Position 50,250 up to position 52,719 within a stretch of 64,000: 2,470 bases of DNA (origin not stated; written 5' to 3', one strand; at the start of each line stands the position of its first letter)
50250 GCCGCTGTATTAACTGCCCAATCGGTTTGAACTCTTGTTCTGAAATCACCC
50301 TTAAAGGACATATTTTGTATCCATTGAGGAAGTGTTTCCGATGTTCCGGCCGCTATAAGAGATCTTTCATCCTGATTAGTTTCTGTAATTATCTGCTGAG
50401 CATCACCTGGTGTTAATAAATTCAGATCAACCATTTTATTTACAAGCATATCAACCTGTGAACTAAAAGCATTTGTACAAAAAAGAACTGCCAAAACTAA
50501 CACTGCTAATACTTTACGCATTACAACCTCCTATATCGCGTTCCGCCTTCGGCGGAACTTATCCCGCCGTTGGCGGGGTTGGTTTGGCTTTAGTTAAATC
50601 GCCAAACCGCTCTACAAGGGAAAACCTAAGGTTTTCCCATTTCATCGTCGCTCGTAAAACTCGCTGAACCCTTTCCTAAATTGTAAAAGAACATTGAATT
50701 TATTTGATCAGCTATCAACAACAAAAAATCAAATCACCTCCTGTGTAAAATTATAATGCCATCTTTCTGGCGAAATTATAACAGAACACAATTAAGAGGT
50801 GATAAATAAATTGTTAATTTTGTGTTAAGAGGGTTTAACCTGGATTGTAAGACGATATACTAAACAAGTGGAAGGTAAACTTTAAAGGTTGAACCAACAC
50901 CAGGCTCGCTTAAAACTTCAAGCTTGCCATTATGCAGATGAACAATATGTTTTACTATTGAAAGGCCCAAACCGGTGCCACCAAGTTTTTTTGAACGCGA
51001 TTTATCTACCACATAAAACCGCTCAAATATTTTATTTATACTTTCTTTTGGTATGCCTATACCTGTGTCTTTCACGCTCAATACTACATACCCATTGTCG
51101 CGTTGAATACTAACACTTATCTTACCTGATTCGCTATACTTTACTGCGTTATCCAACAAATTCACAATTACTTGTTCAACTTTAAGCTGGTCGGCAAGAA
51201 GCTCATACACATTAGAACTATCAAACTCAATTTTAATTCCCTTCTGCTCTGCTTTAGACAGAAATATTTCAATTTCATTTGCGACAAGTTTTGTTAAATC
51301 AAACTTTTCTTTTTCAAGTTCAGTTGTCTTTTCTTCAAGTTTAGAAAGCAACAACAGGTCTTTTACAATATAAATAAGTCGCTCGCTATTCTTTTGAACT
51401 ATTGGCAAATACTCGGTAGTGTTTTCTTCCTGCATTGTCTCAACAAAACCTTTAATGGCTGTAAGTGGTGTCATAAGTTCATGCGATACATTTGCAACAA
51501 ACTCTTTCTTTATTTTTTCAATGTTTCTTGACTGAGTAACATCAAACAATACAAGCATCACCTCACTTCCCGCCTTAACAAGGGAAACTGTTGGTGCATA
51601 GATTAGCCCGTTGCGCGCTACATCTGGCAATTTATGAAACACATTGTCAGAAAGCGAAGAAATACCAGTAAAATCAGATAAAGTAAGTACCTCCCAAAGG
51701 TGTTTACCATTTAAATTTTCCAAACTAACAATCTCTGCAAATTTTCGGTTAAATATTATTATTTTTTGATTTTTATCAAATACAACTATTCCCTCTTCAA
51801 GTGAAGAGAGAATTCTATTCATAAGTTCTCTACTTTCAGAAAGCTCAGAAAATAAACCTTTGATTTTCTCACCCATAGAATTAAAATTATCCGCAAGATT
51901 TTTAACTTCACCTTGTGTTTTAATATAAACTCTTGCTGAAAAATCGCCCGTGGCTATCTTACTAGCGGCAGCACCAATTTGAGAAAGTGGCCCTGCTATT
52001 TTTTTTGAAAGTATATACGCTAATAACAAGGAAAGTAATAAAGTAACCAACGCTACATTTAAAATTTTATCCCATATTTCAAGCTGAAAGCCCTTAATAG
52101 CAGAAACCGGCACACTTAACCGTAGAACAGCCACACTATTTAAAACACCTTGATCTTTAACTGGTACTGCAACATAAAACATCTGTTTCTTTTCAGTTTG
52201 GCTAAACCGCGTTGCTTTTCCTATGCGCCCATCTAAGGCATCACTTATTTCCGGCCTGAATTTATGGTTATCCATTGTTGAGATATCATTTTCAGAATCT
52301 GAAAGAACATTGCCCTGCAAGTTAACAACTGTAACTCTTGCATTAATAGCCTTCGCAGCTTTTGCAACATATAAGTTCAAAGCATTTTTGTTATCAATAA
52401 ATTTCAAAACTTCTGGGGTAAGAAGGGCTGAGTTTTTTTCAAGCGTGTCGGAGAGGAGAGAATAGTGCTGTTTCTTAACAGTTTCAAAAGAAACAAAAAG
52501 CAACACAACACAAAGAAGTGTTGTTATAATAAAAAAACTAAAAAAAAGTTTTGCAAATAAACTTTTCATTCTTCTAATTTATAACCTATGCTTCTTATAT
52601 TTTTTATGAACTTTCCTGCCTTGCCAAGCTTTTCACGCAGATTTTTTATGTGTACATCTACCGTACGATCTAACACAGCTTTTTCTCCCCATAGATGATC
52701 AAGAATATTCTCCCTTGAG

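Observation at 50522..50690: L element, prototype copy: GC-rich four-hairpin leader fused to the porin ribosome-binding site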

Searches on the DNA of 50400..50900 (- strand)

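Call 12: search_rna_families(source=window, start=50400, end=50900, threshold=evalue, max_evalue=10)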
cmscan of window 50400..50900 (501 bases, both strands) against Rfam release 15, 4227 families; matches with E-value up to 10: 4.
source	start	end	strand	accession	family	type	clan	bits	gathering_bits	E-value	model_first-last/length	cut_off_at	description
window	50516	50596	-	RF02003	group-II-D1D4-4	Intron;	CL00102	18.6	49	0.055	1-138/138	no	Group II catalytic intron D1-D4-4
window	50700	50787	+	RF01181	snR77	Gene; snRNA; snoRNA; CD-box;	CL00057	17.2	50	5.9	1-83/83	no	Small nucleolar RNA snR77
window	50717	50813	+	RF02319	TtnuHACA12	Gene; snRNA; snoRNA; HACA-box;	-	17.1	80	9.6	1-131/131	no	Tetrahymena snoRNA TtnuHACA12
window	50805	50841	+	RF02085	Yar_1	Gene; lncRNA;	-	11.9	50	6.4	1-74/74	no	Yellow-achaete intergenic RNA conserved region 1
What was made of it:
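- Tried and rejected: The weak Rfam hit (18.6 bits, E = 0.055, call 12) was not reproduced in other copies.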

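Call 57: build_rna_model(alignment_id=A1, structure=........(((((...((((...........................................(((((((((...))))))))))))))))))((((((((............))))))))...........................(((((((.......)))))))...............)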
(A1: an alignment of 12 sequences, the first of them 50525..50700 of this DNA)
Model R1 built from alignment A1 (12 sequences, 184 columns); structure: as given.
model positions 178; base pairs 33; branch points 2; effective number of sequences 1.2; information 0.589 bits per position. Calibrated on 0.2 Mb of random sequence (short: E-values are rough).
structure used (alignment columns):
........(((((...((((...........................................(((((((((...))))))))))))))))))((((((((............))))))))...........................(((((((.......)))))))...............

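Call 58: search_with_rna_model(model_id=R1, sources=[window, L003, L004, L005, L006, L007, L008, L009, L010, L011, L012, L014, L015, L016, L017, L018, L019, L020, L021, L022, L024, L026, L029], max_evalue=1)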
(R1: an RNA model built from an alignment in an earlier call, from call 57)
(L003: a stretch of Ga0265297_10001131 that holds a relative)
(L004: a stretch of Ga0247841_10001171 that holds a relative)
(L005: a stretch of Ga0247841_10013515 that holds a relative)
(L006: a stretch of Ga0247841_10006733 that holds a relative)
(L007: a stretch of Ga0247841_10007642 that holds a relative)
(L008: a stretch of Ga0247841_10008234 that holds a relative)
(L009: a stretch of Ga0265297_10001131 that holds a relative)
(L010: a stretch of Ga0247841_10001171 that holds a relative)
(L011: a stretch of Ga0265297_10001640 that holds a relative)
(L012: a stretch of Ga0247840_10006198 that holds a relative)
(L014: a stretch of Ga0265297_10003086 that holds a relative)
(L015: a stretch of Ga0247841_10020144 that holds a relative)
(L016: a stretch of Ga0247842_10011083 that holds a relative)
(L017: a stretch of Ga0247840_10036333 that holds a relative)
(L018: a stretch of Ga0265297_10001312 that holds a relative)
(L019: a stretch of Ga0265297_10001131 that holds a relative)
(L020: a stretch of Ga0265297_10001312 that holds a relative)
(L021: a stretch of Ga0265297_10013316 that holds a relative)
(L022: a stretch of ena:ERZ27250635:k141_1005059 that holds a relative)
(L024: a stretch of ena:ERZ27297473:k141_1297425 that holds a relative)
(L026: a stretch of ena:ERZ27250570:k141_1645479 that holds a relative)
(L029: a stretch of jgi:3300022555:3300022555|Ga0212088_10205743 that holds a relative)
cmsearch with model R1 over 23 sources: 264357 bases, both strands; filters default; matches with E-value up to 1: 52.
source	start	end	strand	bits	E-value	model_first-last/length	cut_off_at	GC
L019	522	698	-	216.3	1.4e-48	1-178/178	no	0.44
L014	10446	10624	+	213.4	6.6e-48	1-178/178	no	0.42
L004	5979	6156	+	213.1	7.5e-48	1-178/178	no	0.43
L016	2767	2944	-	211.8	1.6e-47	1-178/178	no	0.44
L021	6051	6228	-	211.2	2.2e-47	1-178/178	no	0.42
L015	7451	7628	+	209.6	5e-47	1-178/178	no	0.42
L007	3199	3377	-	208.6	8.6e-47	1-178/178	no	0.44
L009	167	345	+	203.5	1.4e-45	1-178/178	no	0.47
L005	3802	3982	-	200.4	7.3e-45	1-178/178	no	0.44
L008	5376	5557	+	191.9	7.2e-43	1-178/178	no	0.45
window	50525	50700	-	186.5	1.3e-41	1-178/178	no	0.47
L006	858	1033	+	179.1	7.4e-40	1-178/178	no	0.46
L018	4115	4257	+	175.9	4e-39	1-143/178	3'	0.41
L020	2203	2381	+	169.4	1.3e-37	1-178/178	no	0.44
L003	5819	6000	-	136.5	7e-30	1-178/178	no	0.53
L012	1438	1620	-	115.9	4.8e-25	1-178/178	no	0.48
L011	734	941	+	113.1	2.2e-24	1-178/178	no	0.43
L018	29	223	+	109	2.1e-23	1-178/178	no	0.53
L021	6382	6559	-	108.9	2.2e-23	1-178/178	no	0.54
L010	5048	5260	+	91.2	3e-19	1-178/178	no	0.51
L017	4191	4247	+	51.1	7.8e-10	1-57/178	3'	0.37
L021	986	1110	-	34.2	7.4e-06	1-178/178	no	0.37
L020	2419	2544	+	25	0.001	1-178/178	no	0.46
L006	920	942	-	20.6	0.011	61-83/178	no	0.43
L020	2265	2287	-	20.6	0.011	61-83/178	no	0.43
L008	5438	5460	-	20.5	0.012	61-83/178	no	0.43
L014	10509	10531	-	20.5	0.012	61-83/178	no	0.43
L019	614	636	+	20.5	0.012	61-83/178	no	0.43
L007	3293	3315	+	20.5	0.012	61-83/178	no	0.43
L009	229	251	-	20.5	0.012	61-83/178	no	0.43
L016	2860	2882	+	20.5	0.012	61-83/178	no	0.43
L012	1707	1729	+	18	0.047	61-83/178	no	0.48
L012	1536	1558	+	18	0.047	61-83/178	no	0.48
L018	4177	4199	-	17.9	0.049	61-83/178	no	0.43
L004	6041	6063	-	17.8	0.05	61-83/178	no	0.43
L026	11020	11149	+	15.5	0.18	1-178/178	no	0.39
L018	4058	4089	+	15.4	0.18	131-163/178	no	0.53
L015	2662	2756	+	15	0.23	1-178/178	no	0.41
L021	6144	6166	+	14.8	0.26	61-83/178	no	0.39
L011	5777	5893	-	13.4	0.55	1-178/178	no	0.35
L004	6071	6098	-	12.3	1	93-120/178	no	0.43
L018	4207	4234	-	12.3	1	93-120/178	no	0.43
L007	3258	3285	+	12.3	1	93-120/178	no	0.43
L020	2295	2322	-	12.3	1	93-120/178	no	0.43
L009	259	286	-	12.3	1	93-120/178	no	0.43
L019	579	606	+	12.3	1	93-120/178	no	0.43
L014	10539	10566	-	12.3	1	93-120/178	no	0.43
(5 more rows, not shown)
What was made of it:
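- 50531..50691 (-): L element copy 1 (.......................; ends uncertain by about 2 nt), inserted in the 5' UTR of the porin-pstSCAB-phoU operon. Covariance model (CM) hit of 186 bits (call 58).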

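Call 61: search_with_rna_model(model_id=R1, sources=[window, L003, L004, L005, L006, L007, L008, L009, L010, L011, L012, L014, L015, L016, L018, L019, L020, L021], max_evalue=0.00001, make_alignment=true)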
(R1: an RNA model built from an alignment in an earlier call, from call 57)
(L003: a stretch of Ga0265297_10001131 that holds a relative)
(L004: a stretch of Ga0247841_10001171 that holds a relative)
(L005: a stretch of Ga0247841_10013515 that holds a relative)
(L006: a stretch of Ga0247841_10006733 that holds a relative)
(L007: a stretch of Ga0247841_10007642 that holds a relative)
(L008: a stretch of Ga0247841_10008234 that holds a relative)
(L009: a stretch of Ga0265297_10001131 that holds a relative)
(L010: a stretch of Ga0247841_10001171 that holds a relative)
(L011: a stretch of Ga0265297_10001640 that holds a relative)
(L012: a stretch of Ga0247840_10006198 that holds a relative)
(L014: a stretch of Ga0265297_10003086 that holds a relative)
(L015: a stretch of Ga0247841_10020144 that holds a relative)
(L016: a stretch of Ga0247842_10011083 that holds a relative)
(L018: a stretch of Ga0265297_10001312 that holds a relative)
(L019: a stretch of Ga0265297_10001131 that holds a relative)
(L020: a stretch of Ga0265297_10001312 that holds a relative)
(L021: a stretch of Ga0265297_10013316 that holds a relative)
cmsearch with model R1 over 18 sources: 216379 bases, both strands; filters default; matches with E-value up to 0.00001: 23.
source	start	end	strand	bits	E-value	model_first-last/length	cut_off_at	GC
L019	522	698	-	216.3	1.1e-48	1-178/178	no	0.44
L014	10446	10624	+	213.4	5.4e-48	1-178/178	no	0.42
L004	5979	6156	+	213.1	6.2e-48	1-178/178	no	0.43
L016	2767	2944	-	211.8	1.3e-47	1-178/178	no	0.44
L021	6051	6228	-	211.2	1.8e-47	1-178/178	no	0.42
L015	7451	7628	+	209.6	4.1e-47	1-178/178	no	0.42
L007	3199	3377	-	208.6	7.1e-47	1-178/178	no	0.44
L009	167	345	+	203.5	1.1e-45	1-178/178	no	0.47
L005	3802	3982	-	200.4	6e-45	1-178/178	no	0.44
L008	5376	5557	+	191.9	5.9e-43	1-178/178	no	0.45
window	50525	50700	-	186.5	1.1e-41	1-178/178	no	0.47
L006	858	1033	+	179.1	6.1e-40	1-178/178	no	0.46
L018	4115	4257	+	175.9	3.3e-39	1-143/178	3'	0.41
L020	2203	2381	+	169.4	1.1e-37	1-178/178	no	0.44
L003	5819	6000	-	136.5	5.7e-30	1-178/178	no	0.53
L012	1438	1620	-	115.9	4e-25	1-178/178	no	0.48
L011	734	941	+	113.1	1.8e-24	1-178/178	no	0.43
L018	29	223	+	109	1.7e-23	1-178/178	no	0.53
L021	6382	6559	-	108.9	1.8e-23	1-178/178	no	0.54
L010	5048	5260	+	91.2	2.5e-19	1-178/178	no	0.51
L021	986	1110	-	34.2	6.1e-06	1-178/178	no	0.37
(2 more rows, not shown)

Alignment A2: 23 matches aligned to the model, 318 columns, each read 5' to 3' on its own strand. Consensus structure (alignment columns), stored with it:
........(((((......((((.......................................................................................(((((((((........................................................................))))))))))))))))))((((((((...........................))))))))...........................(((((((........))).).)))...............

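Call 87: search_dna_similar(query=window:50525-50700:-, collection=plasmids, mode=distant, max_evalue=0.01, max_rows=10)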
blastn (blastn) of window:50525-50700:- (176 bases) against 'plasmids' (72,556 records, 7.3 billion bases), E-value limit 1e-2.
No match.

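Call 88: search_dna_similar(query=window:50525-50700:-, collection=phages, mode=distant, max_evalue=0.01, max_rows=10)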
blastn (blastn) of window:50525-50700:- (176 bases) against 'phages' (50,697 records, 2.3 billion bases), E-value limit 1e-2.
No match.

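Call 93: search_with_rna_model(model_id=R1, sources=[L030, L031, L032, L033, L024, L029], max_evalue=1)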
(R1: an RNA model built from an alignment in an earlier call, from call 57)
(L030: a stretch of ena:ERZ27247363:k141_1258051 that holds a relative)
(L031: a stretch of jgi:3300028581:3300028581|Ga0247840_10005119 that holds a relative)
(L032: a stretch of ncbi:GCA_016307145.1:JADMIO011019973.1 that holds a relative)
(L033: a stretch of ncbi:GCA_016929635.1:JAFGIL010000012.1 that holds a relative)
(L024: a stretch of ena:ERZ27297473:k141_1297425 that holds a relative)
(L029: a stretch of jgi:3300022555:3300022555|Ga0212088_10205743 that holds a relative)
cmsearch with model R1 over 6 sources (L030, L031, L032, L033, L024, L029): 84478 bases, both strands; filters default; matches with E-value up to 1: 3.
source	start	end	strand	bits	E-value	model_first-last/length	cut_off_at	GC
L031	2891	2936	+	21.1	0.0027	121-163/178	no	0.39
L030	2882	2923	+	19.4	0.0068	123-163/178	no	0.4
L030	8322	8347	+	10.9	0.68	137-163/178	no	0.54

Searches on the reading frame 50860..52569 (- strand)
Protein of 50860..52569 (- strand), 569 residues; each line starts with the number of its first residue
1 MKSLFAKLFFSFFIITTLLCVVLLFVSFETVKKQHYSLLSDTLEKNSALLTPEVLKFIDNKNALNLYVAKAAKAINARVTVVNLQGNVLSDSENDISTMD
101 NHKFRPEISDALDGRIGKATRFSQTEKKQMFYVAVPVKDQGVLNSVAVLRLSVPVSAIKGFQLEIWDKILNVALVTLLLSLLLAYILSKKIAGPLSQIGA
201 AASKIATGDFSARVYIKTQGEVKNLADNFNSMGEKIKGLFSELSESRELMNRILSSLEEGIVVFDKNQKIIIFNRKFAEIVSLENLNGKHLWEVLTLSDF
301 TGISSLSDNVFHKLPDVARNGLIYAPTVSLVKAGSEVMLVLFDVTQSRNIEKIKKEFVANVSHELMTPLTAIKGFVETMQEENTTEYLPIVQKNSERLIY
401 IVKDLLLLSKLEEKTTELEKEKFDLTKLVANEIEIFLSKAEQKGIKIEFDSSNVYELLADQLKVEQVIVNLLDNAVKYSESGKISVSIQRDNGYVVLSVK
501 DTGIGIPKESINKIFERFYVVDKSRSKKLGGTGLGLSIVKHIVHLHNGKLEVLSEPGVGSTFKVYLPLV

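Call 16: search_protein_families(library=pfam, proteins=[window:50860-52569:-], max_evalue=0.01)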
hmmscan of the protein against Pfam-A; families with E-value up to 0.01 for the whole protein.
window:50860-52569:- (569 aa): 11 families
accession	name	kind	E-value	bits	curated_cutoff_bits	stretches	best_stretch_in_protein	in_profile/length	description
PF02518.31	HATPase_c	-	7.5e-33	113.7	26.4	1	460-568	2-109/111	Histidine kinase-, DNA gyrase B-, and HSP90-like ATPase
PF00512.31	HisKA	-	6.5e-18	65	26.9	1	354-413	2-65/66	His Kinase A (phospho-acceptor) domain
PF00672.30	HAMP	-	2.9e-09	37.6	25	1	187-237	2-52/53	HAMP domain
PF16736.11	sCache_like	-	5.3e-09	36.8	27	1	40-141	8-106/117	Single Cache-like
PF14501.12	HATPase_c_5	-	1.4e-05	25.4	22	1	464-552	6-88/102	GHKL domain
PF13589.12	HATPase_c_3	-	1.7e-05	25.3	25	1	464-536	3-77/137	Histidine kinase-, DNA gyrase B-, and HSP90-like ATPase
PF13581.12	HATPase_c_2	-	0.00071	20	27.4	1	467-544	39-110/127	Histidine kinase-like ATPase domain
PF12860.13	PAS_7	-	0.00072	20.1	27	1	254-283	1-30/115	PAS fold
PF23846.1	Cache_WalK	-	0.0033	18.3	27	1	73-144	11-83/92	WalK sensor protein kinase Chache domain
PF18947.5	HAMP_2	-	0.0056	17.1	24.3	0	190-235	19-64/67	HAMP domain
PF00989.32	PAS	-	0.0091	16.4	22.6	0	249-283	2-36/113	PAS fold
